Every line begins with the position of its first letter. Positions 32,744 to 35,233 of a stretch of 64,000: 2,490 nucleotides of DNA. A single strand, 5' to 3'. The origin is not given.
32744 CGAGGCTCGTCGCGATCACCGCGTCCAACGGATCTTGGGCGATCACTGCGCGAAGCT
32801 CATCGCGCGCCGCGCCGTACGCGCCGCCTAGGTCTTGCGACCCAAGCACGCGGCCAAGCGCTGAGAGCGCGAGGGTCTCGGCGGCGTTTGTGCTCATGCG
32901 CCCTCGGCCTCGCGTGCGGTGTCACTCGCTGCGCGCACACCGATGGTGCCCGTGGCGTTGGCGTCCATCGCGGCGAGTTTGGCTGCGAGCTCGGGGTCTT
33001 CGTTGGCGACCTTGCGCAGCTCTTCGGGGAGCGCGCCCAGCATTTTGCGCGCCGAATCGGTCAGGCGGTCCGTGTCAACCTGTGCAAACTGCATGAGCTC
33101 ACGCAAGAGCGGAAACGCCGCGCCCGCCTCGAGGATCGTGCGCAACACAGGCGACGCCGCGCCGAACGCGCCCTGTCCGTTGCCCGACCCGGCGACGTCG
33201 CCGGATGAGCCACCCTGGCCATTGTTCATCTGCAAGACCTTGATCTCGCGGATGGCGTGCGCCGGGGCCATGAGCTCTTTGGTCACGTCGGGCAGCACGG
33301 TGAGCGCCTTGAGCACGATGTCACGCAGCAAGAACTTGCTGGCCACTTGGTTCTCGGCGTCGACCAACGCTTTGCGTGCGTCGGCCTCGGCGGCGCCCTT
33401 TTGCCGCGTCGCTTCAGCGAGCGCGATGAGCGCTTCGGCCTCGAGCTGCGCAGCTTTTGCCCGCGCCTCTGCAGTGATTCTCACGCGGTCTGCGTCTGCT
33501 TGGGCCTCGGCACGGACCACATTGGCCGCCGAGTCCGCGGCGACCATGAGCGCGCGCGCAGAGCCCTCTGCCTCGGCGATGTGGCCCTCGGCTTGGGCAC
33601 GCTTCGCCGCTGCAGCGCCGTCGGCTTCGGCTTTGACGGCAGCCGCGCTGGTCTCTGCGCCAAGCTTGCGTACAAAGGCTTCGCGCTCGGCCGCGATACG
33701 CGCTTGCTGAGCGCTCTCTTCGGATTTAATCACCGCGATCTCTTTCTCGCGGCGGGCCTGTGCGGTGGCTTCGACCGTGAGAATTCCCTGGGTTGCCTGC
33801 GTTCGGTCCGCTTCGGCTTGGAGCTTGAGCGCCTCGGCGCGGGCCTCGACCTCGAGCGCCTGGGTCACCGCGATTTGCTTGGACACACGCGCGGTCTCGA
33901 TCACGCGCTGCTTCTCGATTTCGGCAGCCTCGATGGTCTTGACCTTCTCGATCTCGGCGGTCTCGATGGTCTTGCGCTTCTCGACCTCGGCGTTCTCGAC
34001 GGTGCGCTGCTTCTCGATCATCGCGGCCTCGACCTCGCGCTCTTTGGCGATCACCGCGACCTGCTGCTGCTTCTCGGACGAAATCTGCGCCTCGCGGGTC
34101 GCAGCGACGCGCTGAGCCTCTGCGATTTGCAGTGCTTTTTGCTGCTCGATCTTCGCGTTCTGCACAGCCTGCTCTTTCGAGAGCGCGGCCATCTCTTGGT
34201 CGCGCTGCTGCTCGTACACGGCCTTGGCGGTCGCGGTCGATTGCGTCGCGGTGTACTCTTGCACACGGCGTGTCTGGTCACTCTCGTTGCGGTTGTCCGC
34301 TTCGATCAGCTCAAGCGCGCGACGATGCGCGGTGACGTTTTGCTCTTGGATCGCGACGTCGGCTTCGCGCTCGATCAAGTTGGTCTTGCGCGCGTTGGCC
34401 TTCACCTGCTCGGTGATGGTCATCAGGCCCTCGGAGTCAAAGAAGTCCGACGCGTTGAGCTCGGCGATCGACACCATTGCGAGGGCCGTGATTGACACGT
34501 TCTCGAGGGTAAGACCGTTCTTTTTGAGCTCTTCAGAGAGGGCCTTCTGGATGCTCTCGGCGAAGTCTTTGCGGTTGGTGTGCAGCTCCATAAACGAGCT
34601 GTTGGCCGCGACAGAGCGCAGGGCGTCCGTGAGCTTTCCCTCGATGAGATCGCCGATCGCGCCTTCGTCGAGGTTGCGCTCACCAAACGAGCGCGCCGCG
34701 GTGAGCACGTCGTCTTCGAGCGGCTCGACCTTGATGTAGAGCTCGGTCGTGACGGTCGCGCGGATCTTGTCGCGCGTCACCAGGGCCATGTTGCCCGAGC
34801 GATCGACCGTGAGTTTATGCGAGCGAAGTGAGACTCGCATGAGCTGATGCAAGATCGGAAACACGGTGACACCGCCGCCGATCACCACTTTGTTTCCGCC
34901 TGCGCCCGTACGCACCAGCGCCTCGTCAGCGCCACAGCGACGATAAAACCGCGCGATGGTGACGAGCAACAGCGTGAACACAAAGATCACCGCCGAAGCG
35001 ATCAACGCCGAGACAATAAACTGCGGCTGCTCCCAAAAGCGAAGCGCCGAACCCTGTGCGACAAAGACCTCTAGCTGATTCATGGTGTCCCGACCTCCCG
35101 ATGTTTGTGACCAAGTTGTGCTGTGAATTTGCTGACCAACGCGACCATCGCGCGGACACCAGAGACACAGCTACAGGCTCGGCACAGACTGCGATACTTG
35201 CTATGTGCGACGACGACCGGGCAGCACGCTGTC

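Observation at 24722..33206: Recurrent 20–22-nt GC palindrome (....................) at gene 3' ends and embedded in two coding regions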

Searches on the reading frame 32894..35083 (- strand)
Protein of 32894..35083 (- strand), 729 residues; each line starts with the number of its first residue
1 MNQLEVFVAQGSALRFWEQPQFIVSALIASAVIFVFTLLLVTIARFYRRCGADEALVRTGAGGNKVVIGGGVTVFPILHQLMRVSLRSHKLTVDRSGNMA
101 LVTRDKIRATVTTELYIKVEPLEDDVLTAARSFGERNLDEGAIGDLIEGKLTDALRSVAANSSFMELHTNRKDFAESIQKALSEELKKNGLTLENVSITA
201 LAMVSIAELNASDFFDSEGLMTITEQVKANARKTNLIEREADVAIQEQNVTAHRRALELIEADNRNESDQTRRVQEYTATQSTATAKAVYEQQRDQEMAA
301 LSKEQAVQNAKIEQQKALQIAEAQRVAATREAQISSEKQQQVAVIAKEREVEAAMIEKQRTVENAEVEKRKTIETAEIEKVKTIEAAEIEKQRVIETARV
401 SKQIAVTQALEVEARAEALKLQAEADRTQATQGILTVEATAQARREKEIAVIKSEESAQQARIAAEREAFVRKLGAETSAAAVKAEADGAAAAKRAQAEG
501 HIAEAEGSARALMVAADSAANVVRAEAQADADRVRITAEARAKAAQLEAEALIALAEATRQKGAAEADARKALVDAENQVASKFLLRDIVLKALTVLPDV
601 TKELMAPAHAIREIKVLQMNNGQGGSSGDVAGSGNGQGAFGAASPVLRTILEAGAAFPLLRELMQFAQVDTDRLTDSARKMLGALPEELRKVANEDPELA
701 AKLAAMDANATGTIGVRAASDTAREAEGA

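Call 12: search_protein_families(library=pfam, proteins=[window:32894-35083:-], max_evalue=0.01)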
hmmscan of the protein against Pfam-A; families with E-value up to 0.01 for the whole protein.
window:32894-35083:- (729 aa): 2 families
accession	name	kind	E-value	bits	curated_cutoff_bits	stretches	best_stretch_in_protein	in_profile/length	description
PF15975.10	Flot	-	1.1e-20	74.4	27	1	544-665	1-120/124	Flotillin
PF01145.31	Band_7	-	2.1e-19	70.7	23.6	1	52-201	5-145/176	SPFH domain / Band 7 family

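Call 16: find_encoding_contigs(protein=window:32894-35083:-, flank=10000, max_places=10)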
Protein window:32894-35083:- (729 aa): 1 contig read that carries it; 1 place shown.
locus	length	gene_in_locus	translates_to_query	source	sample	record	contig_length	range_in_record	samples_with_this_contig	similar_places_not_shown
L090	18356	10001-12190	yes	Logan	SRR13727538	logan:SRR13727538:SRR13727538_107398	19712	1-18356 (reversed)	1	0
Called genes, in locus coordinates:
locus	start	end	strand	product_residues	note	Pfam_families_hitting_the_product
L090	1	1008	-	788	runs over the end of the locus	?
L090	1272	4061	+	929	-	PF00912:Transgly, PF00905:Transpeptidase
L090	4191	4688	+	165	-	PF05099:TerB (weak)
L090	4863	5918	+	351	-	-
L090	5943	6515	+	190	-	PF00719:Pyrophosphatase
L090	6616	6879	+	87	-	PF12674:Zn_ribbon_2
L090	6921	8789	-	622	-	-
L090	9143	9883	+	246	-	PF21001:YqiJ_N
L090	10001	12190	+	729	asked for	PF01145:Band_7, PF15975:Flot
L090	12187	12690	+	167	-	PF07885:Ion_trans_2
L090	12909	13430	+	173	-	-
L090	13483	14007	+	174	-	-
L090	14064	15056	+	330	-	PF02685:Glucokinase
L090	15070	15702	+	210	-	-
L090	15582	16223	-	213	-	-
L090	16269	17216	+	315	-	PF00056:Ldh_1_N, PF02866:Ldh_1_C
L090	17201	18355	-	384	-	?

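Call 21: find_homologous_proteins(query=window:32894-35083:-, max_evalue=1e-30)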
Query window:32894-35083:- (729 aa): 714 proteins with E <= 1e-30 among 8000 candidates; the best 120 are listed.
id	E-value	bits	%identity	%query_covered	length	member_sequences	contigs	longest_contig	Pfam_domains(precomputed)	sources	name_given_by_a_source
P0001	0.0e+0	1452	100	100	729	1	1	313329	PF01145.32,PF15975.11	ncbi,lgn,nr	ncbi:MAG: flotillin domain-containing protein [Deltaproteobacteria bacterium]|nr:flotillin domain-co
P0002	0.0e+0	1070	76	98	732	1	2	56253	PF01145.32,PF15975.11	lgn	-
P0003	0.0e+0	1068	75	99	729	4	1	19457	PF01145.32,PF15975.11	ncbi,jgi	jgi:uncharacterized membrane protein YqiK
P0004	0.0e+0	1068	75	99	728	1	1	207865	PF01145.32,PF15975.11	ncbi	ncbi:MAG: flotillin domain-containing protein [Polyangiales bacterium]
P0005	0.0e+0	1066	75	99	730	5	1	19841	PF01145.32,PF15975.11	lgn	-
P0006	0.0e+0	1064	75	99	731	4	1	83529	PF01145.32,PF15975.11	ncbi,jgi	jgi:flotillin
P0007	0.0e+0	1050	74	99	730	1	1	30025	PF01145.32,PF15975.11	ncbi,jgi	jgi:flotillin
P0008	0.0e+0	1044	76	97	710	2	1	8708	PF15975.11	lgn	-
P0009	0.0e+0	1036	74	98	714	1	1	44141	PF01145.32,PF15975.11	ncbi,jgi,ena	jgi:uncharacterized membrane protein YqiK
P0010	0.0e+0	1031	74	99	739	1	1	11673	PF01145.32,PF15975.11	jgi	jgi:uncharacterized membrane protein YqiK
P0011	1.3e-253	861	65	95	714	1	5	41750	PF01145.32,PF15975.11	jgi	jgi:uncharacterized membrane protein YqiK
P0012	6.1e-251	853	61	97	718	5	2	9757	PF15975.11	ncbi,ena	-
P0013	3.0e-250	850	63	96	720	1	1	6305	PF15975.11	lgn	-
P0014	5.0e-250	850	62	98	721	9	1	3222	PF15975.11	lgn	-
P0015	2.5e-248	844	63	96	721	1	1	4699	PF01145.32,PF15975.11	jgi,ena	-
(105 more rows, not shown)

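Call 23: find_encoding_contigs(protein=P0004, flank=10000, max_places=2)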
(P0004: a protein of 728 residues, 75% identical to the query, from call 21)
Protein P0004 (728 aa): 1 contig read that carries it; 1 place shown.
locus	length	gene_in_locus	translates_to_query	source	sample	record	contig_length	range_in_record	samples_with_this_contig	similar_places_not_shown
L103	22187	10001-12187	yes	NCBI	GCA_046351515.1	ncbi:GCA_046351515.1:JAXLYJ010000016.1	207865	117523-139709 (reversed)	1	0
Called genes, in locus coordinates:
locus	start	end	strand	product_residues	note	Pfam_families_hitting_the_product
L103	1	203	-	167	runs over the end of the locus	PF13302:Acetyltransf_3 (weak), PF13420:Acetyltransf_4 (weak), PF00583:Acetyltransf_1, PF13523:Acetyltransf_8 (weak), PF13673:Acetyltransf_10, PF13508:Acetyltransf_7, PF08445:FR47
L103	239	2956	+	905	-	PF00912:Transgly, PF00905:Transpeptidase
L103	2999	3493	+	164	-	PF05099:TerB (weak)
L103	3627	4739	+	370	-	-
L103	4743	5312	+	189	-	PF00719:Pyrophosphatase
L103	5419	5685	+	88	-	PF12674:Zn_ribbon_2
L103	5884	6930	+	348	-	-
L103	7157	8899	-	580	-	-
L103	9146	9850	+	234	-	PF21001:YqiJ_N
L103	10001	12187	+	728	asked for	PF01145:Band_7, PF15975:Flot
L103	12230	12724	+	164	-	PF07885:Ion_trans_2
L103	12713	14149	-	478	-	-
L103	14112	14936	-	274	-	-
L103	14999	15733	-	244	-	PF06108:DUF952, PF12643:MazG-like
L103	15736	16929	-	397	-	-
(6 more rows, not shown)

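Call 24: find_encoding_contigs(protein=P0006, flank=10000, max_places=2)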
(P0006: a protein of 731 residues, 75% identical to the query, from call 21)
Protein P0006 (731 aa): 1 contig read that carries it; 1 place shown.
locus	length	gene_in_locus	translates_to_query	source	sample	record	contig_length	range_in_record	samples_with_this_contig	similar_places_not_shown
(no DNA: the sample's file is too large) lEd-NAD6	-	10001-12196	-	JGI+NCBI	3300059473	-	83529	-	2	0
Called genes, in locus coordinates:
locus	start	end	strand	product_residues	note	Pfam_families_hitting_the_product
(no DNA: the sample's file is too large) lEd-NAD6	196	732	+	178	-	PF00254:FKBP_C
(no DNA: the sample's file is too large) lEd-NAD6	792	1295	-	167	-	PF00583:Acetyltransf_1, PF13673:Acetyltransf_10 (weak), PF13508:Acetyltransf_7, PF08445:FR47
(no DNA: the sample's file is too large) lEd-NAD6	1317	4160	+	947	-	PF00912:Transgly, PF00905:Transpeptidase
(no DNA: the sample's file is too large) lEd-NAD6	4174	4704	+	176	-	PF05099:TerB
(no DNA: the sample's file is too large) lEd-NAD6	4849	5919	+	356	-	-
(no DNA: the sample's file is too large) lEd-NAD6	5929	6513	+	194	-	PF00719:Pyrophosphatase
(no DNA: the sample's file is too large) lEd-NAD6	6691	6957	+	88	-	PF12674:Zn_ribbon_2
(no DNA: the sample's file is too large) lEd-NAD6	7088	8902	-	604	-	-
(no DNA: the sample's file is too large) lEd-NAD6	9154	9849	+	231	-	-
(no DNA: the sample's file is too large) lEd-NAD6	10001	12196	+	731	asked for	PF01145:Band_7, PF15975:Flot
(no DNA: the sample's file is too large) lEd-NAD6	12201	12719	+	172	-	PF07885:Ion_trans_2 (weak)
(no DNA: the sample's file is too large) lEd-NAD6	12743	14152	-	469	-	-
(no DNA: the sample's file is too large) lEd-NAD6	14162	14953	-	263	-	-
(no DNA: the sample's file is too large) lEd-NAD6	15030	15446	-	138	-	PF12643:MazG-like (faint)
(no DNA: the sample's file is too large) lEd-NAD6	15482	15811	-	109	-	PF06108:DUF952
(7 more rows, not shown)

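Call 25: find_encoding_contigs(protein=P0002, flank=10000, max_places=2)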
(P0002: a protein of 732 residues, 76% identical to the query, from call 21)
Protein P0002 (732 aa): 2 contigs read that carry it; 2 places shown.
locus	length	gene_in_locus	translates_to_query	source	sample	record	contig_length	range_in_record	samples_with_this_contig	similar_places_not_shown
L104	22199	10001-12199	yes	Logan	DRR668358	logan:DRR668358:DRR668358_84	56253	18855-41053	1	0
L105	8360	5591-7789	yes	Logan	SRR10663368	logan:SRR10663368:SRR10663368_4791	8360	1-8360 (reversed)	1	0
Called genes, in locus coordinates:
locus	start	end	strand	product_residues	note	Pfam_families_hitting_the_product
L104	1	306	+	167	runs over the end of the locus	PF00254:FKBP_C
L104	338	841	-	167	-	PF13302:Acetyltransf_3 (weak), PF00583:Acetyltransf_1, PF13673:Acetyltransf_10, PF13508:Acetyltransf_7, PF08445:FR47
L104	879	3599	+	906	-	PF00912:Transgly, PF00905:Transpeptidase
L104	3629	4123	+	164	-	PF05099:TerB (weak)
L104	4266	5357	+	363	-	-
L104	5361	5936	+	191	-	PF00719:Pyrophosphatase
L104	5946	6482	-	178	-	-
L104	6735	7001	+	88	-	PF12674:Zn_ribbon_2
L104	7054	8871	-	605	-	-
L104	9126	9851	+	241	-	-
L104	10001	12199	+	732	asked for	PF01145:Band_7, PF15975:Flot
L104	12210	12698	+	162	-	PF07885:Ion_trans_2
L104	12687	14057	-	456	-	-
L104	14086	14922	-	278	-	-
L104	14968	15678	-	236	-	PF06108:DUF952, PF12643:MazG-like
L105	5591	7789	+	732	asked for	PF01145:Band_7, PF15975:Flot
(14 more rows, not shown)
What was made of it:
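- c3 lies at the junction of the lineage-specific block, and c2 lies between two of its modules (calls 16, 23-25).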

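Call 84: find_encoding_contigs(protein=P0009, flank=10000, max_places=2)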
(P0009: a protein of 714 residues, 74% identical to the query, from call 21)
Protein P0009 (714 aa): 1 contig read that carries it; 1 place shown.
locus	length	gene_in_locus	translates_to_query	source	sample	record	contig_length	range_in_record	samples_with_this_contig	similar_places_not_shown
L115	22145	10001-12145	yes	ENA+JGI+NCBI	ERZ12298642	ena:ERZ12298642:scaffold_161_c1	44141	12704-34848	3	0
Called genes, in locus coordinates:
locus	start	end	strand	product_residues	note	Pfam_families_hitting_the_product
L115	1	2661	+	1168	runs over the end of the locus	PF13717:Zn_ribbon_4, PF13428:TPR_14 (faint), PF23914:TPR_CcmH_CycH (faint), PF25062:ARM_TT21_N (weak), PF13432:TPR_16 (weak), PF14559:TPR_19 (weak), PF13432:TPR_16, PF14559:TPR_19, +10 more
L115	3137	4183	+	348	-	-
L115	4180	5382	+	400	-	PF00389:2-Hacid_dh, PF02826:2-Hacid_dh_C, PF03446:NAD_binding_2 (weak)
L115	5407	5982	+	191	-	PF00719:Pyrophosphatase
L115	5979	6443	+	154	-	-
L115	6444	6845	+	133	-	-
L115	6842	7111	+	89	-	PF12674:Zn_ribbon_2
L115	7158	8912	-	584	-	-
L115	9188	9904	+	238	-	-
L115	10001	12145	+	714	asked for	PF01145:Band_7, PF15975:Flot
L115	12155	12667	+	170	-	PF07885:Ion_trans_2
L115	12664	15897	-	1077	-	-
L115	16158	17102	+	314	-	PF01207:Dus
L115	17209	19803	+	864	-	PF04885:Stig1 (faint)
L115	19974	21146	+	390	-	-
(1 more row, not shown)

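Call 86: list_cluster_members(proteins=[P0001, P0186])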
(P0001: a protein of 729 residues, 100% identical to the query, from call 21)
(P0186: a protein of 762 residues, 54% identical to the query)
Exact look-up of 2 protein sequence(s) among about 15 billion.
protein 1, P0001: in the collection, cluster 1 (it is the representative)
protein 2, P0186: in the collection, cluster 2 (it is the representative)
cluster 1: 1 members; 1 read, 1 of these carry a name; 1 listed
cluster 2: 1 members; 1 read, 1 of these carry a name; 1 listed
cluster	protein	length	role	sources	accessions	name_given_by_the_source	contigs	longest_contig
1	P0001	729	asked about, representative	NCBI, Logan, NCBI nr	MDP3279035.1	MAG: flotillin domain-containing protein [Deltaproteobacteria bacterium] | flotillin domain-containing protein [Deltaproteobacteria bacterium]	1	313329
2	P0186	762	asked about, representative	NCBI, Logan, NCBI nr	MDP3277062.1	MAG: hypothetical protein Q8Q09_17860 [Deltaproteobacteria bacterium] | hypothetical protein [Deltaproteobacteria bacterium]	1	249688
